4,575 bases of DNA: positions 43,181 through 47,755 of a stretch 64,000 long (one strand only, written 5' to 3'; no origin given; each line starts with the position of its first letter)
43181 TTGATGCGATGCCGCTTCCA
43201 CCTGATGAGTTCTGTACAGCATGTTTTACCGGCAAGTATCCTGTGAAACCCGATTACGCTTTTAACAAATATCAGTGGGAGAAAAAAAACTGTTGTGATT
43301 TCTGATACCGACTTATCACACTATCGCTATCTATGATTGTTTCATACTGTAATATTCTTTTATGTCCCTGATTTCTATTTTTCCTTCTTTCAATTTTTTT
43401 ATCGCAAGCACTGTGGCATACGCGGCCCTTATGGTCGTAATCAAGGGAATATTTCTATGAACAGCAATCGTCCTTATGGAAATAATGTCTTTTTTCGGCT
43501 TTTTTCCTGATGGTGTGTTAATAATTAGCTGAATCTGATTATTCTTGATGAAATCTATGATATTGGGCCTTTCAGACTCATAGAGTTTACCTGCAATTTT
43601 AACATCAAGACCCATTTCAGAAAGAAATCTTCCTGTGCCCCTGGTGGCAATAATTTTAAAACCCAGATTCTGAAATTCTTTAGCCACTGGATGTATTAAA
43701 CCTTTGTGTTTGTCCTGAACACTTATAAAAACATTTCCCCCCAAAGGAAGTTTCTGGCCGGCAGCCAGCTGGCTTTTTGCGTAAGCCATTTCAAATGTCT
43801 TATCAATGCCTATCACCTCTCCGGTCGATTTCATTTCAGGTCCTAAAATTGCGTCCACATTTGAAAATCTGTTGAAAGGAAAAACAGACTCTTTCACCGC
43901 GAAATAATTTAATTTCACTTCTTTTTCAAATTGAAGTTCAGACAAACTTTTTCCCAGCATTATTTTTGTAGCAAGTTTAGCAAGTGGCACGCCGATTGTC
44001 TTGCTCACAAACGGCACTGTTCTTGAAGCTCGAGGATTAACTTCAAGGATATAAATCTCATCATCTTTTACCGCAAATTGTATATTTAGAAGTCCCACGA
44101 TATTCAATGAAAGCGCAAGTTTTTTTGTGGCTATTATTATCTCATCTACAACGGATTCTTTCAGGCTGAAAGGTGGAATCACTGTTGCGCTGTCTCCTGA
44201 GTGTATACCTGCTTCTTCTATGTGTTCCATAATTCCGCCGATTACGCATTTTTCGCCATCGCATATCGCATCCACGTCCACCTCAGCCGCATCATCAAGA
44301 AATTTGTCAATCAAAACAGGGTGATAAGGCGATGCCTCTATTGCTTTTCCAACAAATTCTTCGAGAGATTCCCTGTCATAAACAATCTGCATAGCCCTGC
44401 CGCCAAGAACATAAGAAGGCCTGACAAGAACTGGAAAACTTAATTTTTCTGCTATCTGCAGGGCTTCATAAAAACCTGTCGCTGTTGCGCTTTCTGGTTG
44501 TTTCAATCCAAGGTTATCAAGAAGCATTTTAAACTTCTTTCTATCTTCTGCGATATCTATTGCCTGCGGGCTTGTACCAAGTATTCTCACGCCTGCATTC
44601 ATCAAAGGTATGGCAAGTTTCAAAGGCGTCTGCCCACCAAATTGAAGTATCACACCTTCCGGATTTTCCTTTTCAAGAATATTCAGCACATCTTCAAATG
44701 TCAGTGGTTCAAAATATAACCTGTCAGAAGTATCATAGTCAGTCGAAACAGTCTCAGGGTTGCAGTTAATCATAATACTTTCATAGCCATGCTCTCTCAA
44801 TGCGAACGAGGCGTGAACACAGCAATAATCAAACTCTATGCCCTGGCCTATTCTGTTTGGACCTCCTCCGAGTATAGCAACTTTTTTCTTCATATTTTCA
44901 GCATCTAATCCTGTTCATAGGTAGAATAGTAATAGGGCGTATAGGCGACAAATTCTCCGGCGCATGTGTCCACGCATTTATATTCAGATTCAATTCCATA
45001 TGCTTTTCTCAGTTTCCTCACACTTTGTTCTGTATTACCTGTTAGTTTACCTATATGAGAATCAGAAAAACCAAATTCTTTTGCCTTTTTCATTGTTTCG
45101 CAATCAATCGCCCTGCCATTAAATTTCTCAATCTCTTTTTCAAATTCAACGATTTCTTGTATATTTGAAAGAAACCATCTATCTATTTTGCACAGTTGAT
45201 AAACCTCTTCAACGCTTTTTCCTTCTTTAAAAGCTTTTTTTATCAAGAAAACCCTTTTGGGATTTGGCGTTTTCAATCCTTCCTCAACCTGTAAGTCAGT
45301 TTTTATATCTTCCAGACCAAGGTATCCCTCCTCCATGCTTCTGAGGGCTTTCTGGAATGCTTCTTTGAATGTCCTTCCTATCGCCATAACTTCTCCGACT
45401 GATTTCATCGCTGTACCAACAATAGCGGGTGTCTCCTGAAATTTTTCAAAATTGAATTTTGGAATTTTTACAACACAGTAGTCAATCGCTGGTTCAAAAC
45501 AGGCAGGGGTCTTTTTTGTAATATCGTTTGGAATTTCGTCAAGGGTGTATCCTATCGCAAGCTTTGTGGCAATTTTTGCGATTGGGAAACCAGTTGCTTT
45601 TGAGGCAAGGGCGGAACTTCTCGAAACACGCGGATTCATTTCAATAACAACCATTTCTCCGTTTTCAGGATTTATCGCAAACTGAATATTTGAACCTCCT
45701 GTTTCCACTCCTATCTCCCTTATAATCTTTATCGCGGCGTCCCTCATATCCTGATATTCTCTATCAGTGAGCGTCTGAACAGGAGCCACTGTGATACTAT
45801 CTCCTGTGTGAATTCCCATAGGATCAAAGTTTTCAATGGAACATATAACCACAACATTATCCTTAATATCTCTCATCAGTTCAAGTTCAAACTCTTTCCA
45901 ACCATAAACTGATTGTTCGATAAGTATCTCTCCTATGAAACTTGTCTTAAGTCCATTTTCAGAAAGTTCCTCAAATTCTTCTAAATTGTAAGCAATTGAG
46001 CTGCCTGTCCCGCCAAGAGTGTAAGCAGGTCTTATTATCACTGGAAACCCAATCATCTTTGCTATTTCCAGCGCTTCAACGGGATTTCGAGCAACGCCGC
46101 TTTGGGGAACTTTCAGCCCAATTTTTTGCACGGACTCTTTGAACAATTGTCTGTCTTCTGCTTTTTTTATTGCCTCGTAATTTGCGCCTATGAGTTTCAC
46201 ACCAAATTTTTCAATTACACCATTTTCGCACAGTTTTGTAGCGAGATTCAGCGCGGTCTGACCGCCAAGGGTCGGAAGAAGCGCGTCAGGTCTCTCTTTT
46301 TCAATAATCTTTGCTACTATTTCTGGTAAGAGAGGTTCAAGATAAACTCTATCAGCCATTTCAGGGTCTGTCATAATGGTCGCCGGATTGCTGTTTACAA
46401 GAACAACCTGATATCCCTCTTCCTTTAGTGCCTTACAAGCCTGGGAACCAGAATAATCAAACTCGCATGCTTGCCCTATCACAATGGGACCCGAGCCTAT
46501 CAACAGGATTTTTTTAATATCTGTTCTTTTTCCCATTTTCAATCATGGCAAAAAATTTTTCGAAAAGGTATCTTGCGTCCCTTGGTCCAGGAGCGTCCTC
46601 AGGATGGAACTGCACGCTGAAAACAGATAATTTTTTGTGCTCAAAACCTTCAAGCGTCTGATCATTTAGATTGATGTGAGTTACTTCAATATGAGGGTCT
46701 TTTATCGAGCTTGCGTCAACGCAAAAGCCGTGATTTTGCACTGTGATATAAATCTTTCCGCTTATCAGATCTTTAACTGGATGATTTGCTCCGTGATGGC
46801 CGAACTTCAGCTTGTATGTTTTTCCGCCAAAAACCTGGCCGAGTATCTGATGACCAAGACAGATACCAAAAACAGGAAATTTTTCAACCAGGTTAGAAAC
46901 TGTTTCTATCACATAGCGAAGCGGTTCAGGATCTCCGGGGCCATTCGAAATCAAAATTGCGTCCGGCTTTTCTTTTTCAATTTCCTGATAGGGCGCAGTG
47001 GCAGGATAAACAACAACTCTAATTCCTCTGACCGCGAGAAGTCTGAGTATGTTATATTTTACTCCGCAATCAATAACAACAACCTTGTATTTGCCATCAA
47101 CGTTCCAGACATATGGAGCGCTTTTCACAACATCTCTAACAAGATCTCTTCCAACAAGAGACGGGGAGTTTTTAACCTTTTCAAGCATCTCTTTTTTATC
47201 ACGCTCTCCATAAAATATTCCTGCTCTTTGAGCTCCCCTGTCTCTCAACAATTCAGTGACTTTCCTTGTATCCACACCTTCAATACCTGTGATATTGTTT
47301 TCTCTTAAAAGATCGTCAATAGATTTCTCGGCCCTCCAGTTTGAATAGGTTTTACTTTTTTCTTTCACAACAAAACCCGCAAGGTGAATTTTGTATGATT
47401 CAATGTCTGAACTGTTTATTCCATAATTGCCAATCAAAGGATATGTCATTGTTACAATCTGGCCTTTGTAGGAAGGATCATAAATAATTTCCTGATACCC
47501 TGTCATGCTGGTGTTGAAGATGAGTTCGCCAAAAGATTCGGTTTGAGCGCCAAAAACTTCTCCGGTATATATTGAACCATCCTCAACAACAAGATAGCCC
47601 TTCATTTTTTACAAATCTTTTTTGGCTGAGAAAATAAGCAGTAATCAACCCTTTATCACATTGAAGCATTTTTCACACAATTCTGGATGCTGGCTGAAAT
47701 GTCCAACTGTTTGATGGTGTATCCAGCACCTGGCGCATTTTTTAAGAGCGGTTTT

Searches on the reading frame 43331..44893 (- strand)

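Call 65: search_protein_families(library=pfam, proteins=[window:43331-44893:-], max_evalue=0.0001)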
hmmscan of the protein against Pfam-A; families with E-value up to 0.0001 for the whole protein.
window:43331-44893:- (520 aa): 7 families
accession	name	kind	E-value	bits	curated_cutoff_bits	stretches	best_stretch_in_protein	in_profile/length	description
PF25596.1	CPSase_L_D1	-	1.1e-50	170.8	27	1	2-113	2-117/118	Carbamoyl phosphate synthase preATP-grasp domain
PF02786.22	CPSase_L_D2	-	2.7e-36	125.5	19.8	1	117-319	1-210/211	Carbamoyl-phosphate synthase L chain, ATP binding domain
PF02142.27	MGS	-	2.4e-23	82.5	24.1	1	401-486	3-94/94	MGS-like domain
PF02222.28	ATP-grasp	-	2.2e-08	34.4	27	1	124-289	2-163/179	ATP-grasp domain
PF02655.19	ATP-grasp_3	-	3.2e-08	34.2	23.2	1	116-289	2-157/160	ATP-grasp domain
PF15632.11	ATPgrasp_Ter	-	4.4e-08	33.4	29.1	1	250-326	47-123/131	ATP-grasp in the biosynthetic pathway with Ter operon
PF07478.18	Dala_Dala_lig_C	-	4.6e-08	33.3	24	1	145-287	29-174/204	D-ala D-ala ligase C-terminus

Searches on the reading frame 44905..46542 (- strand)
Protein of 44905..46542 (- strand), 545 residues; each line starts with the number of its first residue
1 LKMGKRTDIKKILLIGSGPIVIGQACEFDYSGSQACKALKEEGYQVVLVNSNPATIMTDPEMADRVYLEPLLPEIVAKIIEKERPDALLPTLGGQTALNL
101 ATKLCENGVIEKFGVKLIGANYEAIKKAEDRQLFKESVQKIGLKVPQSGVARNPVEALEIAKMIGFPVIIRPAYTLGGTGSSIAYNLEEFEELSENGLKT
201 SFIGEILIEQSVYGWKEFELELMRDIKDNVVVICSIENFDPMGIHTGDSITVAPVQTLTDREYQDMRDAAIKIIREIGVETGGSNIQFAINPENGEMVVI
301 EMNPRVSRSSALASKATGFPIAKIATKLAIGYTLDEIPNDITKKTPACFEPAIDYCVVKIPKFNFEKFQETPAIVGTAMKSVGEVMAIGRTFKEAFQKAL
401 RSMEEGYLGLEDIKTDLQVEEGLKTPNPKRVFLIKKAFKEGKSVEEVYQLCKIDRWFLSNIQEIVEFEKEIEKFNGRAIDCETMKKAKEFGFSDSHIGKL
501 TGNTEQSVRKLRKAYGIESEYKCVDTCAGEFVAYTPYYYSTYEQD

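Call 65: search_protein_families(library=pfam, proteins=[window:44905-46542:-], max_evalue=0.0001)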
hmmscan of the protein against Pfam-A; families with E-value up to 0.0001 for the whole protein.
window:44905-46542:- (545 aa): 5 families
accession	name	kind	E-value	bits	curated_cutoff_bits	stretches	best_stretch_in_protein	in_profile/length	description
PF02786.22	CPSase_L_D2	-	8.1e-71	238.3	19.8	1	130-336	1-210/211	Carbamoyl-phosphate synthase L chain, ATP binding domain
PF25596.1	CPSase_L_D1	-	5.4e-50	168.6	27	1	9-127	2-118/118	Carbamoyl phosphate synthase preATP-grasp domain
PF02787.25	CPSase_L_D3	-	1.5e-27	95.9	26.6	1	422-501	2-80/80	Carbamoyl-phosphate synthetase large chain, oligomerisation domain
PF07478.18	Dala_Dala_lig_C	-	1.1e-06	28.8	24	1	158-304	29-174/204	D-ala D-ala ligase C-terminus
PF13535.11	ATP-grasp_4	-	9.1e-05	22.6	27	0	165-305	2-151/160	ATP-grasp domain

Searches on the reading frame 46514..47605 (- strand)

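Call 65: search_protein_families(library=pfam, proteins=[window:46514-47605:-], max_evalue=0.0001)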
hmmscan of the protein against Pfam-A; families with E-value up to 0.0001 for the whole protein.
window:46514-47605:- (363 aa): 3 families
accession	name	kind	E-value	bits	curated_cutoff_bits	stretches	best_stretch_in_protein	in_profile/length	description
PF00117.34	GATase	-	1e-53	182.3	22.8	1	176-353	1-189/190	Glutamine amidotransferase class-I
PF00988.28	CPSase_sm_chain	-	1.2e-51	174.2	27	1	5-130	1-126/126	Carbamoyl-phosphate synthase small chain, CPSase domain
PF07722.19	Peptidase_C26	-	1.9e-07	31.6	20.5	1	239-336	102-219/219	Peptidase C26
